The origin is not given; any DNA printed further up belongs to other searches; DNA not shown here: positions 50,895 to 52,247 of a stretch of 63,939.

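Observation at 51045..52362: TPP riboswitch controlling an uncharacterised PurM/HypE-like (AIR-synthase-related) gene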

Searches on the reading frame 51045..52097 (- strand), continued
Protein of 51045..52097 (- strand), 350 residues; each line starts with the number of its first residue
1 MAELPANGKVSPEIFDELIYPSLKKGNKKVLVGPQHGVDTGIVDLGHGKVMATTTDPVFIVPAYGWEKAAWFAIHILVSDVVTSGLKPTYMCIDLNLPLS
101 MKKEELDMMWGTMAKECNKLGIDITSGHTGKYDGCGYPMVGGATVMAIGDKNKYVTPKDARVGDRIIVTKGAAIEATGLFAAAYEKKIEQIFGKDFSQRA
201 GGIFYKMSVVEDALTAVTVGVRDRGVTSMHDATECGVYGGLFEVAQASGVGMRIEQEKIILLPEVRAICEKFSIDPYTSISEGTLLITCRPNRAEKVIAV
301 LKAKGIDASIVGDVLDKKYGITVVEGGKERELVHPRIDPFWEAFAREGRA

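Call 29: search_protein_families(library=pfam, proteins=[L022:2377-3558:+, L015:5876-6289:+, L017:2435-2845:-, L022:3562-4029:+, L023:1881-2522:+, L022:1372-2340:+, L041:10342-10701:+, L055:4817-6061:+, L013:1178-3271:-, L049:6510-6809:+], max_evalue=0.001)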
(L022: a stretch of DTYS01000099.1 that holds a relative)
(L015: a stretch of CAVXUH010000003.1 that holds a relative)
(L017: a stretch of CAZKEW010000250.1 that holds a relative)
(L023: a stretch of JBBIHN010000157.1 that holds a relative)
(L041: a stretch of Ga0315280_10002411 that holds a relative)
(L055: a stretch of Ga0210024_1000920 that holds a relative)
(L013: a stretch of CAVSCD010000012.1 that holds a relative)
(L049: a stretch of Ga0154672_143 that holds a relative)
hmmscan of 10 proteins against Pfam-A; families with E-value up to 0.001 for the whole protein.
L022:2377-3558:+ (393 aa): 5 families
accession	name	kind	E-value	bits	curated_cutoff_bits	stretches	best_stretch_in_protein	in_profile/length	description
PF00266.25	Aminotran_5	-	2.2e-97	326.8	21.5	1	6-368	1-371/371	Aminotransferase class-V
PF01212.27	Beta_elim_lyase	-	3.3e-10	40.2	27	1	49-180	34-170/288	Beta-eliminating lyase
PF01041.23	DegT_DnrJ_EryC1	-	8.2e-08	32.3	19.8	1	68-184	43-151/360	DegT/DnrJ/EryC1/StrS aminotransferase family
PF00155.27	Aminotran_1_2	-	1.4e-07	31.5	19.7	1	50-286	45-298/361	Aminotransferase class I and II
PF01053.26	Cys_Met_Meta_PP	-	4e-07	29.4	27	1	55-204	60-198/381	Cys/Met metabolism PLP-dependent enzyme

L015:5876-6289:+ (137 aa): 2 families
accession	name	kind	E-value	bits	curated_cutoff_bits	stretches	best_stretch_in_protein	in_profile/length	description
PF13380.12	CoA_binding_2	-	6.2e-28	98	22.8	1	14-125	2-113/116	CoA binding domain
PF02629.25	CoA_binding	-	3.7e-06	28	22.3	1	15-96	6-92/97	CoA binding domain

L017:2435-2845:- (136 aa): 1 family
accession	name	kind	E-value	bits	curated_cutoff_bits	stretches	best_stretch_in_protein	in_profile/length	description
PF01451.26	LMWPc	-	2.6e-19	70.3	23.2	1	7-131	1-143/144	Low molecular weight phosphotyrosine protein phosphatase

L022:3562-4029:+ (155 aa): 1 family
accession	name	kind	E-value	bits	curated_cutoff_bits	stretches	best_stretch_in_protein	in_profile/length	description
PF01592.21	NifU_N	-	2.2e-51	173.7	22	1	21-141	1-124/127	NifU-like N terminal domain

L023:1881-2522:+ (213 aa): 2 families
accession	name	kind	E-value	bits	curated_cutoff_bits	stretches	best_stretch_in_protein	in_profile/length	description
PF00005.33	ABC_tran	-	1.7e-32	113.3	25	1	21-163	1-136/137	ABC transporter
PF13304.12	AAA_21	-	7.7e-09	36.5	27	0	142-197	243-302/304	AAA domain, putative AbiEii toxin, Type IV TA system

L022:1372-2340:+ (322 aa): 1 family
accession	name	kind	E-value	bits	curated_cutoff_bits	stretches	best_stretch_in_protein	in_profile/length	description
PF00291.31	PALP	-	2.2e-79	267.3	35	1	22-309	1-295/295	Pyridoxal-phosphate dependent enzyme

L041:10342-10701:+ (119 aa): 2 families
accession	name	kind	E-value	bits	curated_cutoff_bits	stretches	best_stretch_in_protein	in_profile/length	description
PF01022.26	HTH_5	-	3.8e-13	49.5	22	1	13-58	1-46/47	Bacterial regulatory protein, arsR family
PF12840.13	HTH_20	-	0.00024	21.5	27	0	11-58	1-49/51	Helix-turn-helix domain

L055:4817-6061:+ (414 aa): 1 family
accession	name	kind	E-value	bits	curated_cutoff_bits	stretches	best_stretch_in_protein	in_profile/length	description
PF00291.31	PALP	-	3.5e-68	230.5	35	1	80-381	4-295/295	Pyridoxal-phosphate dependent enzyme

L013:1178-3271:- (697 aa): 3 families
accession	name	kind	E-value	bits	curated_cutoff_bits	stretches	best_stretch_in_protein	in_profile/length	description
PF02867.20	Ribonuc_red_lgC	-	1.2e-127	427.2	23.9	2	87-404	1-346/523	Ribonucleotide reductase, barrel domain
PF00317.26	Ribonuc_red_lgN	-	6.2e-22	77.9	28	1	7-83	3-75/77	Ribonucleotide reductase, all-alpha domain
PF12637.14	TSCPD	-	7.7e-22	77.9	22.8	1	565-658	5-88/88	TSCPD domain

L049:6510-6809:+ (99 aa): 1 family
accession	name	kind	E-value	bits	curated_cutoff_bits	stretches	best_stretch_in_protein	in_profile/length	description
PF09383.16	NIL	-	1.7e-09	37.9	24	1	25-89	3-71/73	NIL domain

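Call 30: search_protein_families(library=pfam, proteins=[L037:10289-11458:+, L049:1718-2431:+, L049:4473-5000:+, L055:1304-2446:+, L007:1866-2693:-, L023:79-720:+, L052:9135-9815:+, L065:1338-2372:+, L049:9906-10676:+, L022:5063-5470:+], max_evalue=0.001)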
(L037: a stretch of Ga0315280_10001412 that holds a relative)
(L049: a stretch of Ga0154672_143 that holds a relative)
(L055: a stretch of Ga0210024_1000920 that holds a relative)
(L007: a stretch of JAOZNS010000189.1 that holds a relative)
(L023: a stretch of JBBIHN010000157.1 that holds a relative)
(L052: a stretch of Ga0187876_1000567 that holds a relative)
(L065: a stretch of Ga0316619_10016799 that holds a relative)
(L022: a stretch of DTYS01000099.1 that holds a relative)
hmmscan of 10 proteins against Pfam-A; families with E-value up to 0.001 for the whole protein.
L037:10289-11458:+ (389 aa): 1 family
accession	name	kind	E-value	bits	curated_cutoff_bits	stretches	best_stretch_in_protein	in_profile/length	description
PF03773.19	ArsP_1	-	7.4e-77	258.8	32.3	1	34-386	4-293/294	Predicted permease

L049:1718-2431:+ (237 aa): 1 family
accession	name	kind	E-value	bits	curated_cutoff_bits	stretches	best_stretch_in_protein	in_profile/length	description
PF00132.30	Hexapep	-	8e-09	35.3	27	1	117-151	1-35/36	Bacterial transferase hexapeptide (six repeats)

L049:4473-5000:+ (175 aa): 1 family
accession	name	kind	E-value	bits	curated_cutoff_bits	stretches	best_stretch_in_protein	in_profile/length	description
PF10080.14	FtrD-like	-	1.2e-11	45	26.3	1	67-164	1-96/101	Membrane iron-sulfur containing protein FtrD-like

L055:1304-2446:+ (380 aa): 3 families
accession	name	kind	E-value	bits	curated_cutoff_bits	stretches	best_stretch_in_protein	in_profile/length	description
PF01053.26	Cys_Met_Meta_PP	-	1.2e-157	524.8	27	1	4-378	1-381/381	Cys/Met metabolism PLP-dependent enzyme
PF00266.25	Aminotran_5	-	3.5e-05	23.4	21.5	1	75-197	76-202/371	Aminotransferase class-V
PF00155.27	Aminotran_1_2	-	5.7e-05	22.9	19.7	1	79-178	81-193/361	Aminotransferase class I and II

L007:1866-2693:- (275 aa): 1 family
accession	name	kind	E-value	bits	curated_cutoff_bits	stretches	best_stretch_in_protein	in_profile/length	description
PF08902.16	DUF1848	-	1.2e-39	137.1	30.5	1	12-264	1-261/262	Domain of unknown function (DUF1848)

L023:79-720:+ (213 aa): 1 family
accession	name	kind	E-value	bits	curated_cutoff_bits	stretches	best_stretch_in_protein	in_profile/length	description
PF02687.27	FtsX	-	2.1e-18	67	25.5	1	84-206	2-120/120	FtsX-like permease C-terminal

L052:9135-9815:+ (226 aa): 1 family
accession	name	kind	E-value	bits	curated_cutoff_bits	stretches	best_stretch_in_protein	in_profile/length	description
PF02581.23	TMP-TENI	-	1.6e-59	200.7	27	1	20-200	2-180/180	Thiamine monophosphate synthase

L065:1338-2372:+ (344 aa): 1 family
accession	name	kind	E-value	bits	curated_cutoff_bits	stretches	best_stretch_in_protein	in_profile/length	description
PF01869.26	BcrAD_BadFG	-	4.1e-38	131.9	31.5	1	29-333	2-271/271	BadF/BadG/BcrA/BcrD ATPase family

L049:9906-10676:+ (256 aa): 15 families
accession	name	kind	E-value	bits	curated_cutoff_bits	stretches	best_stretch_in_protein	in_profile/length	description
PF13847.12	Methyltransf_31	-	3.2e-42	144.1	27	1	72-217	2-144/145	Methyltransferase domain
PF13649.12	Methyltransf_25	-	5.9e-23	81.8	27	1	77-173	1-97/97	Methyltransferase domain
PF08241.18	Methyltransf_11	-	1.8e-21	77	21.2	1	78-176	1-94/95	Methyltransferase domain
PF01209.24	Ubie_methyltran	-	1.2e-19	71.1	20.1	1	71-179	45-153/233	ubiE/COQ5 methyltransferase family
PF08242.18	Methyltransf_12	-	6.4e-15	56.1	30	1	78-175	1-98/98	Methyltransferase domain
PF13489.12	Methyltransf_23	-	2e-10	41.1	27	1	70-184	19-123/164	Methyltransferase domain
PF01135.25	PCMT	-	4.9e-10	40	20.3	1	70-176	70-170/210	Protein-L-isoaspartate(D-aspartate) O-methyltransferase (PCMT)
PF06325.19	PrmA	-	3.7e-07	30.4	22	1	71-183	159-264/296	Ribosomal protein L11 methyltransferase (PrmA)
PF05175.20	MTS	-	1e-06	29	23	1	73-177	29-138/170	Methyltransferase small domain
PF05148.21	Methyltransf_8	-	3.2e-06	27.6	27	1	131-182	111-161/219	Hypothetical methyltransferase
PF02353.26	CMAS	-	7.6e-05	22.6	27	1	69-185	58-172/273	Mycolic acid cyclopropane synthetase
PF20922.3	Anamorsin_N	-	9.9e-05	22.5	27.1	1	109-190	19-101/163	Anamorsin, N-terminal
PF13679.12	Methyltransf_32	-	0.00022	21.6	27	1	73-143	25-102/143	Methyltransferase domain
PF24675.1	NpmA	-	0.00025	20.9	60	1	73-142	23-95/214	16S rRNA (adenine(1408)-N(1))-methyltransferase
PF02390.23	Methyltransf_4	-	0.00037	20.4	24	0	75-133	3-60/173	Putative methyltransferase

L022:5063-5470:+ (135 aa): 13 families
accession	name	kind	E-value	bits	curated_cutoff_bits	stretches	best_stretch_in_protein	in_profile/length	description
PF09383.16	NIL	-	9e-16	58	24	1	7-71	4-71/73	NIL domain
PF00037.32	Fer4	-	4.5e-14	52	21.1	2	78-100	1-23/24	4Fe-4S binding domain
PF12838.12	Fer4_7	-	7.1e-11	42.8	27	1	84-130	1-52/52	4Fe-4S dicluster domain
PF12837.12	Fer4_6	-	3.4e-10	39.8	25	2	79-100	3-24/24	4Fe-4S binding domain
PF13237.11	Fer4_10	-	4e-10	39.9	25.5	1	78-127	2-53/53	4Fe-4S dicluster domain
PF12797.12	Fer4_2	-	9e-10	38.3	24.5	2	78-97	3-22/22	4Fe-4S binding domain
PF13187.11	Fer4_9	-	2.5e-08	34.2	27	1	84-131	1-52/52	4Fe-4S dicluster domain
PF14697.11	Fer4_21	-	1.7e-07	31.7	35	1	81-131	4-57/59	4Fe-4S dicluster domain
PF13484.11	Fer4_16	-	1.6e-06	29.2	30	1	84-105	1-21/66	4Fe-4S double cluster binding domain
PF13183.11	Fer4_8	-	7.2e-06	26.9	27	0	84-98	4-18/68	4Fe-4S dicluster domain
PF12800.12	Fer4_4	-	5e-05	23.7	24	0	84-98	3-17/17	4Fe-4S binding domain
PF13247.11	Fer4_11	-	0.00035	21.2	26.2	1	84-131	9-59/100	4Fe-4S dicluster domain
PF12798.12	Fer4_3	-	0.00057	21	27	0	85-99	1-15/15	4Fe-4S binding domain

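Call 39: search_protein_families(library=pfam, proteins=[L052:10537-11400:+, L052:6531-7958:+, L102:7309-7974:+, L102:10553-11584:+, L032:1332-2315:+, L032:2312-3460:+, L032:3457-4146:+, L035:1366-2136:+, L060:420-1118:+, L052:9884-10528:+], max_evalue=0.001)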
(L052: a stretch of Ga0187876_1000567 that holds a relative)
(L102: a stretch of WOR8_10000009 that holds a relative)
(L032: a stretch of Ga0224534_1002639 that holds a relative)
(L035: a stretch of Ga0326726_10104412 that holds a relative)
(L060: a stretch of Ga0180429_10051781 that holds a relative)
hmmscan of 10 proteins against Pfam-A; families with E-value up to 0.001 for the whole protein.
L052:10537-11400:+ (287 aa): 3 families
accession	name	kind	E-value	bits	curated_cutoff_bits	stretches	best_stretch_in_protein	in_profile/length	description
PF08543.17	Phos_pyr_kin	-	5.6e-94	314.6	27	1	22-267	1-245/246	Phosphomethylpyrimidine kinase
PF00294.29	PfkB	-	2e-11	44.2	25.8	1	137-257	179-293/302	pfkB family carbohydrate kinase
PF01256.23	Carb_kinase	-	0.0006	19.8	27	0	141-253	116-219/242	NAD(P)H-hydrate dehydratase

L052:6531-7958:+ (475 aa): 1 family
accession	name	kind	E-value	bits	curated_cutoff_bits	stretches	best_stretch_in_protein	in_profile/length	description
PF09084.16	NMT1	-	4.7e-62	210.1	20.5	1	188-402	1-216/216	NMT1/THI5 like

L102:7309-7974:+ (221 aa): 1 family
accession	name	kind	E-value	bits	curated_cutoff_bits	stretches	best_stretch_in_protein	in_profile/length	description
PF03070.21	TENA_THI-4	-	2.6e-32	112.8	22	1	16-215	3-209/210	TENA/THI-4/PQQC family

L102:10553-11584:+ (343 aa): 2 families
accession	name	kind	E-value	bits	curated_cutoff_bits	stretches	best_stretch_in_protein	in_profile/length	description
PF00586.29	AIRS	-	1.4e-21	77.4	24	1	36-150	1-112/112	AIR synthase related protein, N-terminal domain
PF02769.27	AIRS_C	-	1.7e-11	44.9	23.1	1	162-319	1-152/156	AIR synthase related protein, C-terminal domain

L032:1332-2315:+ (327 aa): 2 families
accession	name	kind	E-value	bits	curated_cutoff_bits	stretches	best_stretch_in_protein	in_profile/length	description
PF06968.18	BATS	-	1.6e-22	79.9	22.2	1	230-320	1-88/88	Biotin and Thiamin Synthesis associated domain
PF04055.27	Radical_SAM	-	2.3e-20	73.9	29.5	1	63-212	6-157/166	Radical SAM superfamily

L032:2312-3460:+ (382 aa): 3 families
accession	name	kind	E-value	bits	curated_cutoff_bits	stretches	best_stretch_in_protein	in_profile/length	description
PF00155.27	Aminotran_1_2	-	1.2e-63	216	19.7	1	36-372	2-361/361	Aminotransferase class I and II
PF00464.25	SHMT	-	0.00017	20.8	27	1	150-247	157-250/399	Serine hydroxymethyltransferase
PF01041.23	DegT_DnrJ_EryC1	-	0.00078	19.2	19.8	0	165-220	114-166/360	DegT/DnrJ/EryC1/StrS aminotransferase family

L032:3457-4146:+ (229 aa): 7 families
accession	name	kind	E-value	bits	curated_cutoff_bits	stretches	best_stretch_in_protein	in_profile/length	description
PF12146.15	Hydrolase_4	-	4e-11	43.1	27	1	53-204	74-224/239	Serine aminopeptidase, S33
PF00561.26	Abhydrolase_1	-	5e-10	39.9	25.8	1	54-206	68-235/245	alpha/beta hydrolase fold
PF12697.13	Abhydrolase_6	-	1.5e-06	29.5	26.3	1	47-217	55-212/217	Alpha/beta hydrolase family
PF02230.22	Abhydrolase_2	-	4.3e-06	27.2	23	0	168-213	153-199/217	Phospholipase/Carboxylesterase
PF01738.24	DLH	-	9.3e-06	25.8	21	0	139-204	120-176/217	Dienelactone hydrolase family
PF00326.27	Peptidase_S9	-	0.00034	20.6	22.6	0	153-193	127-166/213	Prolyl oligopeptidase family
PF03959.19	FSH1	-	0.00084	19.5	21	0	167-213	156-203/211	Serine hydrolase (FSH1)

L035:1366-2136:+ (256 aa): 1 family
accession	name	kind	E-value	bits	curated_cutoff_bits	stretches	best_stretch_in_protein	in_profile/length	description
PF21347.3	DUF3108_like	-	1.4e-06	28.7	27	1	190-234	136-184/199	DUF3108-like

L060:420-1118:+ (232 aa): 7 families
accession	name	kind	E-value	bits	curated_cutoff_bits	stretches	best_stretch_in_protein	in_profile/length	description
PF08241.18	Methyltransf_11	-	4.3e-14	53.4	21.2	1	39-130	1-95/95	Methyltransferase domain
PF13489.12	Methyltransf_23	-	1.5e-12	48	27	1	21-158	9-138/164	Methyltransferase domain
PF13649.12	Methyltransf_25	-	1e-10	42.6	27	1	39-126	2-97/97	Methyltransferase domain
PF13847.12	Methyltransf_31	-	3.4e-10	40.2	27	1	39-134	8-113/145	Methyltransferase domain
PF08242.18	Methyltransf_12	-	5.6e-08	33.9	30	1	39-128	1-98/98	Methyltransferase domain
PF01209.24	Ubie_methyltran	-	6.8e-06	26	20.1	1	72-133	86-154/233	ubiE/COQ5 methyltransferase family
PF20922.3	Anamorsin_N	-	0.0002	21.5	27.1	0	89-133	45-90/163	Anamorsin, N-terminal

L052:9884-10528:+ (214 aa): 1 family
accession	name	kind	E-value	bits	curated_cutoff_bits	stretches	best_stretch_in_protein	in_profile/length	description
PF05685.18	Uma2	-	6.6e-26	91.3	27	1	31-200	2-171/172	Putative restriction endonuclease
